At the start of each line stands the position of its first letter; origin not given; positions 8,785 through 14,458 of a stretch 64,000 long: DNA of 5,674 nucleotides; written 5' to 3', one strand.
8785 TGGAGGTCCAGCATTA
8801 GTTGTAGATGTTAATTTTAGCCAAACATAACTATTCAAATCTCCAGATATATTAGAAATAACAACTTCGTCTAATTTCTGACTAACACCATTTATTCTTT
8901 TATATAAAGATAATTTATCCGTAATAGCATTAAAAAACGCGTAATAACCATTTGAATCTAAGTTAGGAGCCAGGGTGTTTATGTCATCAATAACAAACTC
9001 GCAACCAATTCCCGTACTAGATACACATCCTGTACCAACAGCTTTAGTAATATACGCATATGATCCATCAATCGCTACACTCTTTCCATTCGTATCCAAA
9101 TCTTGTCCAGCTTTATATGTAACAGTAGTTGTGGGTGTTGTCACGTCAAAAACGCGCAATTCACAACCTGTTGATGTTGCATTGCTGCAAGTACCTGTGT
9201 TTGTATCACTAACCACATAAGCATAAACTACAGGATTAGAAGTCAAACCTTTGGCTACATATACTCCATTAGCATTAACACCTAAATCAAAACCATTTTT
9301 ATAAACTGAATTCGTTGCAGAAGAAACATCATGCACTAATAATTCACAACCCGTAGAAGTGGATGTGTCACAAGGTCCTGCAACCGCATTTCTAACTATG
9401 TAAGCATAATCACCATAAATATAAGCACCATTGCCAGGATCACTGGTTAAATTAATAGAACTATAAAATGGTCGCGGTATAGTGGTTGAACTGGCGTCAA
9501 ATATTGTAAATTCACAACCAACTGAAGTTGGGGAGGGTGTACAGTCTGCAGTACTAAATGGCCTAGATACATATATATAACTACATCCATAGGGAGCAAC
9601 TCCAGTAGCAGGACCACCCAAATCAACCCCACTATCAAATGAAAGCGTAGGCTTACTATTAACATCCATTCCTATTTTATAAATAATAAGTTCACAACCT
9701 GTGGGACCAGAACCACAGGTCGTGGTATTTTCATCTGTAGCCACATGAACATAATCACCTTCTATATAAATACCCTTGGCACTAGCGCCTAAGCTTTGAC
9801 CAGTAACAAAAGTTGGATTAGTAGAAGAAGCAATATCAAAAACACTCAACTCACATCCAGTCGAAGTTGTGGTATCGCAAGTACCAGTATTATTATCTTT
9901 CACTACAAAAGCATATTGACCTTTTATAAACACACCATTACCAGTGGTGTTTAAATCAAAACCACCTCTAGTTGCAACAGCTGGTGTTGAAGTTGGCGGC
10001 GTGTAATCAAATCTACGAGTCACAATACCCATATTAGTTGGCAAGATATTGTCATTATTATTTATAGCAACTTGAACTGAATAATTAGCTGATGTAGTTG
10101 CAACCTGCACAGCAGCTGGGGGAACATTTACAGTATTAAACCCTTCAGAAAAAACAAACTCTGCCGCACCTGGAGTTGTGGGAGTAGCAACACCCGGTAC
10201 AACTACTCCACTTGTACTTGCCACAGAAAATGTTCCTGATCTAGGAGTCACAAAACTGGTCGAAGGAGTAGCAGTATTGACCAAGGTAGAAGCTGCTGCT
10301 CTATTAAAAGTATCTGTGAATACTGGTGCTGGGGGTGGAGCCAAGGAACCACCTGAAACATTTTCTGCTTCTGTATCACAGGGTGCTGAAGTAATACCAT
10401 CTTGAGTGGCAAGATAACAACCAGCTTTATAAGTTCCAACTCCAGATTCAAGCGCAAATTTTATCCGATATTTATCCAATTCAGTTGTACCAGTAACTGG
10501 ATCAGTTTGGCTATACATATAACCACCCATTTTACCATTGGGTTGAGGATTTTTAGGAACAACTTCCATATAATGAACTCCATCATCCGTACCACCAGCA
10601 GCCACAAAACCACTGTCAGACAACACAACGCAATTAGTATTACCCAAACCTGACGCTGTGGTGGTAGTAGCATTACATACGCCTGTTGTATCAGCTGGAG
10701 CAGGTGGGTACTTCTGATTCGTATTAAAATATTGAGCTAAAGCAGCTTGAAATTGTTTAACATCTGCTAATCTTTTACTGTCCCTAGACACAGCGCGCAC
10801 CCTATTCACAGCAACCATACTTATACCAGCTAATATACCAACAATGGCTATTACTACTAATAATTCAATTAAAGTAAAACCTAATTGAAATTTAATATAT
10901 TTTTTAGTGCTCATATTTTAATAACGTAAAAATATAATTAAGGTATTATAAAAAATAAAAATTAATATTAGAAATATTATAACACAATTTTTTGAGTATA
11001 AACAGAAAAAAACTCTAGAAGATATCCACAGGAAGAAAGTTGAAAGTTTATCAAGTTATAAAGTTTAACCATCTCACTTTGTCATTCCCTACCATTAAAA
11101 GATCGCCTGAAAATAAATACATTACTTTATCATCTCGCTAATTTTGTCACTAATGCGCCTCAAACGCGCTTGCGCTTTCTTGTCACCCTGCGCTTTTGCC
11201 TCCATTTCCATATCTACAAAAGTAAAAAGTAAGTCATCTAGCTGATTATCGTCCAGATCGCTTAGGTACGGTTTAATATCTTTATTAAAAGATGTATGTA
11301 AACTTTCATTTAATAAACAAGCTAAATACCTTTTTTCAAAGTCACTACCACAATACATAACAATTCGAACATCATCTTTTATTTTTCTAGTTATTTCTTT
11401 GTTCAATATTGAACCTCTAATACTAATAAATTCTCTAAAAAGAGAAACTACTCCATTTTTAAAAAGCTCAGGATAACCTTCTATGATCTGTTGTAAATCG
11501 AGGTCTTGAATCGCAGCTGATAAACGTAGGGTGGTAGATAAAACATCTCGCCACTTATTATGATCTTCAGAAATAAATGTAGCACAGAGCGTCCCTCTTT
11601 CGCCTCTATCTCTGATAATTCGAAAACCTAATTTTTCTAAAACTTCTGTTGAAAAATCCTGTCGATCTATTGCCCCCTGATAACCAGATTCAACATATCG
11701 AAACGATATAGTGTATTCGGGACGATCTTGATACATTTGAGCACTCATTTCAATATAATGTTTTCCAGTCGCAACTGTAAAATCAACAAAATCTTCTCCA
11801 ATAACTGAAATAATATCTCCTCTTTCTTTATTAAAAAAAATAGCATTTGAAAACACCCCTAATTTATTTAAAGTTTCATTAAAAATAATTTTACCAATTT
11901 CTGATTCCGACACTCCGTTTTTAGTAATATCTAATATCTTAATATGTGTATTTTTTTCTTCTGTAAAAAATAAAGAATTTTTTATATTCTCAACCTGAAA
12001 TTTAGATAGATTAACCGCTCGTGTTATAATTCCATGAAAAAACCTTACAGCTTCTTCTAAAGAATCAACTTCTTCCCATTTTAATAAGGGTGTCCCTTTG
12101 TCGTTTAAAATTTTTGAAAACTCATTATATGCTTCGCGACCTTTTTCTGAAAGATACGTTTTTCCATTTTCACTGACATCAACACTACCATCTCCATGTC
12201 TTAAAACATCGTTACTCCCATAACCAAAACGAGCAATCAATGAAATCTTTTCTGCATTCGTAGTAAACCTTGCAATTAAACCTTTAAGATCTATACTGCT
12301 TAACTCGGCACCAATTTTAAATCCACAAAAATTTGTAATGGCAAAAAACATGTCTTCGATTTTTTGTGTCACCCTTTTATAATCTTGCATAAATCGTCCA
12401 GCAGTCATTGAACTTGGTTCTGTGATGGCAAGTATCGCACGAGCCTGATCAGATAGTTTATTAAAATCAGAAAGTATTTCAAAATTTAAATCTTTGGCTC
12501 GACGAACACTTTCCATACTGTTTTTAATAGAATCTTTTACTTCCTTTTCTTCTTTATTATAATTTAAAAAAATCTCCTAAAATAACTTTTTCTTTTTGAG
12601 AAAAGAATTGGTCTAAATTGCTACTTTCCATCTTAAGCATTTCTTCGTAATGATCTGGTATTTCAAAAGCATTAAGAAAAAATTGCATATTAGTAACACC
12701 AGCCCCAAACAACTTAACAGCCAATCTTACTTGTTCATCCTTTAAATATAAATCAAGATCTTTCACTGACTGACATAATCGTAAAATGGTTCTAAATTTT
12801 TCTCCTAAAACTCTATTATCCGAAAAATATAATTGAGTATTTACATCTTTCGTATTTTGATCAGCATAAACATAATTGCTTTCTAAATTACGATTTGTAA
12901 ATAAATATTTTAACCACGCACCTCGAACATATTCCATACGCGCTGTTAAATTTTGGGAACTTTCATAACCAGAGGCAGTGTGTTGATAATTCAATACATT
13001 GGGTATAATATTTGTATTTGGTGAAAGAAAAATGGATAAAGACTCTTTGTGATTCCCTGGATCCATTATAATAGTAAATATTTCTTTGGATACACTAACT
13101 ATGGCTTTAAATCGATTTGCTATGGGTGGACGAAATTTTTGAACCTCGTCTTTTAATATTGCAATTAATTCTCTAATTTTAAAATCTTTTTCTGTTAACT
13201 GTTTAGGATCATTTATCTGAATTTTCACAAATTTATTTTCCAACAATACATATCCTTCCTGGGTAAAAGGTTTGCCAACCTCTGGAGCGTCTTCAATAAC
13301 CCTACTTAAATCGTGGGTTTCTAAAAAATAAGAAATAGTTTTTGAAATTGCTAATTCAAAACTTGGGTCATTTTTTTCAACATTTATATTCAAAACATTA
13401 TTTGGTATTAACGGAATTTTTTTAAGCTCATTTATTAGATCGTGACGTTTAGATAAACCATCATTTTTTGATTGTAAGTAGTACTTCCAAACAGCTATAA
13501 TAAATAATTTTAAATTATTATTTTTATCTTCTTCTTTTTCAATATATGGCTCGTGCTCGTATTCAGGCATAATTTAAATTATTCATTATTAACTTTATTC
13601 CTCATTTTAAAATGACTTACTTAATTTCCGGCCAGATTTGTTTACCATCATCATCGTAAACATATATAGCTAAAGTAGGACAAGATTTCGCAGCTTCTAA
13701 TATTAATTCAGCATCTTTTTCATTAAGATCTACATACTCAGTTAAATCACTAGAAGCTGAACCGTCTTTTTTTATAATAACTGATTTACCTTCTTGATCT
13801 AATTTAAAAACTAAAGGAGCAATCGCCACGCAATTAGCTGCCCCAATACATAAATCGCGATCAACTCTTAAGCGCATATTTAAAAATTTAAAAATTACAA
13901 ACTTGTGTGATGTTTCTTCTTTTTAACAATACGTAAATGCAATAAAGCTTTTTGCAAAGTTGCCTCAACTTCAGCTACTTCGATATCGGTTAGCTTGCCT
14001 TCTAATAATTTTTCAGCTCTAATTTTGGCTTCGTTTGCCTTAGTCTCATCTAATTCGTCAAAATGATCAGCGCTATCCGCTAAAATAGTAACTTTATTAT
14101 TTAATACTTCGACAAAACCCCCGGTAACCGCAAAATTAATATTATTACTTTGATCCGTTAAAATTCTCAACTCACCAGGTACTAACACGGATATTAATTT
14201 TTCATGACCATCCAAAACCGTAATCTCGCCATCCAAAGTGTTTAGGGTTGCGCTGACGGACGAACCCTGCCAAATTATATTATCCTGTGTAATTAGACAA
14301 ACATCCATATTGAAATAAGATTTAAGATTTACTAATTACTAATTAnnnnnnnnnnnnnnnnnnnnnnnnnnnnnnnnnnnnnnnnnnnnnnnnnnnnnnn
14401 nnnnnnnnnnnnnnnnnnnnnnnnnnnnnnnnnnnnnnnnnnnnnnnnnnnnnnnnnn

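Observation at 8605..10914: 769-aa type IV pilin with Cys-bracketed LVIVD-like propeller repeats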

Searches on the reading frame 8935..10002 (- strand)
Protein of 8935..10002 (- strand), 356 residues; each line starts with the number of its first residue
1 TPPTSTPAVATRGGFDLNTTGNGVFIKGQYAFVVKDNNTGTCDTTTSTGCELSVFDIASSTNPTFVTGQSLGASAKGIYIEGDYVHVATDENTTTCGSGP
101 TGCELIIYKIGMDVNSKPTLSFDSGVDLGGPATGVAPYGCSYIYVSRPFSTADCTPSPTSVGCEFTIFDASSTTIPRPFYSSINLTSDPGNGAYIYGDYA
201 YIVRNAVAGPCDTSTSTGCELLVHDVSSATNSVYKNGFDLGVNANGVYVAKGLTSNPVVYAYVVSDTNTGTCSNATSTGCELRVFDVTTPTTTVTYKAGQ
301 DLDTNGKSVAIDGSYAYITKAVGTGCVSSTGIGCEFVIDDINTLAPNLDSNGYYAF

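Call 27: find_homologous_proteins(query=A1, max_evalue=1e-10)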
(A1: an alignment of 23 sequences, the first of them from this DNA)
Query A1 (23 sequences) (356 aa, profile of the alignment): 2 proteins with E <= 1e-10 among 8000 candidates.
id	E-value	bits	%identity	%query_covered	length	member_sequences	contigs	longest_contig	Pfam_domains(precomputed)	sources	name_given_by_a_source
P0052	4.5e-170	583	31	78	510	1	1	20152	PF08309.18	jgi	jgi:hypothetical protein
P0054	8.3e-143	493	30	90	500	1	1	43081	PF08309.18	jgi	jgi:hypothetical protein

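Call 31: search_solved_structures(query=A1, max_evalue=1, show_alignments=1)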
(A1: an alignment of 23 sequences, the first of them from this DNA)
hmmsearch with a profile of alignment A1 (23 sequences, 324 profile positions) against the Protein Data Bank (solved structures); distinct sequences matched with E-value up to 1: 6.
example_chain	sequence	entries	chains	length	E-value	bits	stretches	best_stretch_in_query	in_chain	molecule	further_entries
3dsn_B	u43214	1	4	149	0.022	16.8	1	158-271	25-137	F1 capsule antigen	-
1p5u_C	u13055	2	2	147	0.022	16.7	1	158-272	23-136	F1 capsule antigen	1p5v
1p5u_B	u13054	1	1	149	0.022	16.7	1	158-271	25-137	F1 capsule antigen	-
3dos_B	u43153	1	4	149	0.023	16.7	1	158-272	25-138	F1 capsule antigen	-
1z9s_B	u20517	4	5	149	0.025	16.6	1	158-271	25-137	F1 capsule antigen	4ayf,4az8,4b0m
3dpb_B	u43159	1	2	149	0.028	16.4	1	158-271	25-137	F1 capsule antigen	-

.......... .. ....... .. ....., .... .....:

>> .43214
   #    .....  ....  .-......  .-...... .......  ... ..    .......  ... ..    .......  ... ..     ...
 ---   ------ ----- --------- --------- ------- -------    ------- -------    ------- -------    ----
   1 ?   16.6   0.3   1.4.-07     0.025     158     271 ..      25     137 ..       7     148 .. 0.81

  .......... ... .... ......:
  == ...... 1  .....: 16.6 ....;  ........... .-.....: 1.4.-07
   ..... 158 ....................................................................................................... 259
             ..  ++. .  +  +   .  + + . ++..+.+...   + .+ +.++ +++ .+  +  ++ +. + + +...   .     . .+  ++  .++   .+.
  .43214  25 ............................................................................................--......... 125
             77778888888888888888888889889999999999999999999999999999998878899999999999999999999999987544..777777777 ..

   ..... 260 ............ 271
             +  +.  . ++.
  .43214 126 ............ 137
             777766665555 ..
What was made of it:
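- Tried and rejected: Only a spurious Caf1 match at E=0.02 (call 31).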

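Call 39: predict_structure(alignment_id=A1)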
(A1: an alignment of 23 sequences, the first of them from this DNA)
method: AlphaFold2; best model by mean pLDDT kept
length: 356 residues; sequences in the alignment: 23
mean_pLDDT: 82.2   pTM: 0.85
mean pLDDT of the five models: 82.2, 82.0, 81.6, 81.5, 77.7
residues with pLDDT >= 90: 134; 70-90: 169; 50-70: 36; < 50: 17
segments of 3 or more residues with pLDDT < 50: 1-7, 347-356
pLDDT, mean of each block of 10 residues (from residue 1): 49 87 94 87 83 91 91 90 91 72 89 90 88 78 80 65 76 64 72 88 82 81 85 88 90 79 92 86 92 89 92 92 82 87 62 35
secondary structure, 60 per line:
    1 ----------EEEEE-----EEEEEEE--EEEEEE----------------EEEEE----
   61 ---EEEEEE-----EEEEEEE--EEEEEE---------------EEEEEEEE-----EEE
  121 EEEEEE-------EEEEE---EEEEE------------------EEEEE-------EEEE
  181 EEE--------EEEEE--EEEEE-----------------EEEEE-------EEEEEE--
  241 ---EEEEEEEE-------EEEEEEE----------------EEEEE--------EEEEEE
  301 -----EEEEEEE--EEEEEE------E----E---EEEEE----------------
elements in order: E11-15 E21-27 E30-35 E52-56 E64-69 E75-81 E84-89 E105-112 E118-126 E134-138 E142-146 E165-169 E177-183 E192-196 E199-203 E221-225 E233-238 E244-251 E259-265 E282-286 E295-300 E306-312 E315-320 E336-340
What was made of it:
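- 8947..9972 (-): Six-bladed beta-propeller, residues 315-656. It is made of six 54-61-aa Cys-stapled LVIVD-type repeats at 315-372, 368-424, 426-485, 483-541, 538-601 and 599-656. AlphaFold2 on alignment A1: pLDDT 82.2, pTM 0.85, 24 strands (call 39).
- On Beta-propeller fold: 24 strands in six groups, pLDDT 82.2, pTM 0.85 (call 39).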

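Call 43: fold_search(model_id=the predicted structure, library=pdb)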
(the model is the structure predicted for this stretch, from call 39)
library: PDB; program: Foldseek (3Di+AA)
matches with E <= 10: 811; with E <= 0.001: 318
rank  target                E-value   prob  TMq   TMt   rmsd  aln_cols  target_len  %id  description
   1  5hrm_B                1.9e-07  1.00  0.52  0.40   9.1       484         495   12  Crystal structure of phosphotriesterase from Sphingobium sp. TCM1 (released 2016-07-13)
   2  22gw_B                2.2e-07  1.00  0.48  0.61   6.9       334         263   10  Crystal structure of the CJ1041C protein from Campylobacter jejuni in the apo form in space group P2 (released 2026-04-01)
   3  5hrm_A                2.4e-07  1.00  0.53  0.40   9.0       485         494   12  Crystal structure of phosphotriesterase from Sphingobium sp. TCM1 (released 2016-07-13)
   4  2p4o                  3.1e-07  1.00  0.53  0.60   6.5       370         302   12  CRYSTAL STRUCTURE OF A PUTATIVE LACTONASE OF THE SMP-30/GLUCONOLACTONASE/LRE-LIKE REGION FAMILY (NPUN_F0524) FROM NOSTOC (released 2007-04-17)
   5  9dkh_C                3.4e-07  1.00  0.43  0.43   8.3       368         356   10  CryoEM structures of yeast cytoplasmic dynein in the presence of ATP and Lis1. (released 2025-05-28)
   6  22gu                  3.8e-07  1.00  0.47  0.60   6.9       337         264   10  Crystal structure of the CJ1041C protein from Campylobacter jejuni in complex with Ca2+ in space group P212121 (released 2026-04-01)
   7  22gv_B                4.4e-07  1.00  0.47  0.60   6.8       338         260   10  Crystal structure of the CJ1041C protein from Campylobacter jejuni in complex with Ca2+ in space group P1 (released 2026-04-01)
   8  6g6o_A                4.9e-07  1.00  0.36  0.39   7.6       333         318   10  Crystal structure of the computationally designed Ika8 protein: crystal packing No.1 in P63 (released 2018-11-28)
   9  22gx_B                5.1e-07  1.00  0.48  0.62   6.9       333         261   10  Crystal structure of the CJ1041C protein from Campylobacter jejuni in the apo form in space group C2 (released 2026-04-01)
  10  22gw_D                5.4e-07  1.00  0.49  0.62   6.5       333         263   10  Crystal structure of the CJ1041C protein from Campylobacter jejuni in the apo form in space group P2 (released 2026-04-01)
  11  8pjs                  8.2e-07  1.00  0.48  0.59   5.7       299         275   14  Crystal structure of the computationally designed SAKe6CEref protein (released 2024-07-10)
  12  8wc9_B                8.6e-07  1.00  0.48  0.50   7.7       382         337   11  Cryo-EM structure of the ZH8651-bound mTAAR1-Gq complex (released 2023-12-27)
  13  9r0q                  1.6e-06  1.00  0.53  0.55   6.8       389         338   12  Paraoxonase-1 in complex with terbium(III) and 2-hydroxyquinoline (released 2025-08-06)
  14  1p22_A                1.7e-06  1.00  0.46  0.41   8.7       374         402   10  Structure of a beta-TrCP1-Skp1-beta-catenin complex: destruction motif binding and lysine specificity on the SCFbeta-T (released 2003-07-08)
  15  9dld_B                2.0e-06  1.00  0.42  0.44   6.7       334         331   11  CryoEM structures of yeast cytoplasmic dynein in the presence of ATP and Lis1. (released 2025-05-28)
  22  1v04                  3.5e-06  1.00  0.53  0.56   6.3       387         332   11  serum paraoxonase by directed evolution (released 2004-04-23)
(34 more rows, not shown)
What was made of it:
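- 8947..9972 (-): All top Foldseek PDB hits are propellers, best E=2e-7 (call 43).
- On Beta-propeller fold: All 50 listed Foldseek PDB hits appear to be propellers, TM 0.5-0.6 to six-bladed ones (call 43).
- The top fold matches include six-bladed enzymes: Sphingobium phosphotriesterase 5hrm, SMP-30/gluconolactonase-like 2p4o and paraoxonase 1v04 (call 43). Sequence identity to those enzymes is 10-12% and TM-scores are about 0.5, i.e. generic propeller similarity (call 43).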

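Call 65: search_protein_families(library=pfam, alignment_id=A1, max_evalue=0.01)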
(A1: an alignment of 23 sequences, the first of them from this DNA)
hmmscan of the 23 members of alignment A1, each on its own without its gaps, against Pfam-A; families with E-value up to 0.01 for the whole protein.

A. member 1, seq(356 aa): 0 families

B. families by the number of members that match (of 23 scanned): 21 families
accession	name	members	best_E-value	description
PF08309.17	LVIVD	18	1.5e-36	LVIVD repeat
PF09826.15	Beta_propel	11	9.3e-10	Beta propeller domain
PF05694.17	SBP56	3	5.5e-06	56kDa selenium binding protein (SBP56)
PF10295.14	DUF2406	2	1.4e-08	Uncharacterised protein (DUF2406)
PF07924.16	NuiA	2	1.4e-06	Nuclease A inhibitor-like protein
PF06360.16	E_raikovi_mat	2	1.1e-05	Euplotes raikovi mating pheromone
PF16070.11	Ig_TMEM132_4th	1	2.5e-07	TMEM132 fourth domain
PF09255.16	Antig_Caf1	1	3.9e-06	Caf1 Capsule antigen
PF11883.13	DUF3403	1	4.3e-06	Domain of unknown function (DUF3403)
PF18781.7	Phage_spike_2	1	4.5e-05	Phage spike trimer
PF16383.10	DUF4992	1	6.2e-05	Domain of unknown function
PF15869.11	TolB_like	1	0.00067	TolB-like 6-blade propeller-like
PF12527.13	DUF3727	1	0.00074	Protein of unknown function (DUF3727)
PF20054.4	Tc-38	1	0.0012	Trypanosoma Tc-38 (p38) protein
PF12971.12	NAGLU_N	1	0.0026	Alpha-N-acetylglucosaminidase (NAGLU) N-terminal domain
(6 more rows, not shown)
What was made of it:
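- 8947..9972 (-): 18 of 22 aligned relatives hit PF08309 (call 65).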

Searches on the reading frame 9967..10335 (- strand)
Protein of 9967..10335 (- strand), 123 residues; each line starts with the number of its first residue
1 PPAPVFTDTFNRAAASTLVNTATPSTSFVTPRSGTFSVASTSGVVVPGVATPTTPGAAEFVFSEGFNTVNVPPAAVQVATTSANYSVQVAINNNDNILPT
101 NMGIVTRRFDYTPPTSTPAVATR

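Call 53: search_protein_families(library=pfam, proteins=[window:9967-10335:-], max_evalue=10)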
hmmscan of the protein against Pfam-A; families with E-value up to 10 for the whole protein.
seq(123 aa): 0 families

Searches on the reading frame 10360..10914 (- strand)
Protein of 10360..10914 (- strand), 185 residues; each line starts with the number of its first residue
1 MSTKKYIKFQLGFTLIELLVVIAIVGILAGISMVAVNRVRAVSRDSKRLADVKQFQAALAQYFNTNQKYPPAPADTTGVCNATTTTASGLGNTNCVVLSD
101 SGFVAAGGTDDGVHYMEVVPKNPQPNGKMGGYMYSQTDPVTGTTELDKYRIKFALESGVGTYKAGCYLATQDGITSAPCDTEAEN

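Call 75: search_solved_structures(query=window:10360-10914:-, max_evalue=0.01)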
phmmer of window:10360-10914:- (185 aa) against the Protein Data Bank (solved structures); distinct sequences matched with E-value up to 0.01: 15.
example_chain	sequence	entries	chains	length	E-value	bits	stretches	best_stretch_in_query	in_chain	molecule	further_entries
7tgg_A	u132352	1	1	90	2.5e-09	40.8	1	7-72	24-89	Geopilin domain 1 protein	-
2m7g_A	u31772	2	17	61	3.7e-08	36.9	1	13-72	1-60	Geopilin domain 1 protein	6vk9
9egp_A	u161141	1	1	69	5.4e-08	36.4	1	8-70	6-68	Geopilin domain 1 protein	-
2hi2_A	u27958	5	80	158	1.2e-05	28.7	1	13-85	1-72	Fimbrial protein | PilA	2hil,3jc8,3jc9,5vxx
1ay2_A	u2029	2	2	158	4e-05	27.1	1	13-80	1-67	TYPE 4 PILIN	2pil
5kua_A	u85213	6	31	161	4.4e-05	27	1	13-85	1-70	pilin | Neisseria meningitidis PilE variant SB-GATDH | Neisseria meningitidis PilE, SB-DATDH variant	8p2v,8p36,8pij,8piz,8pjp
8p3b_A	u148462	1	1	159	7.4e-05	26.2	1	13-81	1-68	Fimbrial protein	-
8tj2_C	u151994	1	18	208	0.0001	25.8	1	13-70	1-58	Type IV major pilin protein PilA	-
6xxd_A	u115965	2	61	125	0.0002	24.8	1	13-125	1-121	PilA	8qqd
9laa_A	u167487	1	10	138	0.00033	24.1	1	5-102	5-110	Type IV pilin protein PilA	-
8pfb_G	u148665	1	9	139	0.0014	22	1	13-78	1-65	Type IV pilin PilE1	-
5wda_A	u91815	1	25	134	0.0022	21.4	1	13-78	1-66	General secretion pathway protein G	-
1oqw_A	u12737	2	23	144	0.005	20.3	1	13-60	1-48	Fimbrial protein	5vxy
8tum_e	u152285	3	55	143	0.0073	19.7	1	13-64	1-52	Type IV major pilin protein PilA | Pilin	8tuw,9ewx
3sok_A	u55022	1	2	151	0.0076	19.7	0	13-52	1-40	Fimbrial protein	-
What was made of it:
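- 10879..10914 (-): Prepilin leader peptide, residues 1-12 (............), ending in Gly(-1). Residue 13 aligns with residue 1 of mature pilins in solved structures such as Neisseria PilE, Geobacter PilA-N and GspG (call 75).
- On Type IV pilin / class III signal peptide proteins (PF07963, TIGR02532): Residue 13 aligns with residue 1 of mature pilins of solved filaments (call 75).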

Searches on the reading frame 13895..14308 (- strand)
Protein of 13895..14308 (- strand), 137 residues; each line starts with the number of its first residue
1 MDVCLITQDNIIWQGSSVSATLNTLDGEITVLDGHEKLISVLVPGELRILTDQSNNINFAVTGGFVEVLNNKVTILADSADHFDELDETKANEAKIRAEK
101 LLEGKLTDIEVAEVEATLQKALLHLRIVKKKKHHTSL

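Call 8: search_protein_families(library=pfam, proteins=[window:13895-14308:-], max_evalue=0.001)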
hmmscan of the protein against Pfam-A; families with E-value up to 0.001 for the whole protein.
window:13895-14308:- (137 aa): 2 families
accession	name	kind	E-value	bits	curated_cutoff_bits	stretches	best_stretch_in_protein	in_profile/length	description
PF02823.21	ATP-synt_DE_N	-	4.9e-21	75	27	1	1-80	1-80/80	ATP synthase, Delta/Epsilon chain, beta-sandwich domain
PF00401.25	ATP-synt_DE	-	3.5e-08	33.9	24.6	1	84-128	1-46/47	ATP synthase, Delta/Epsilon chain, long alpha-helix domain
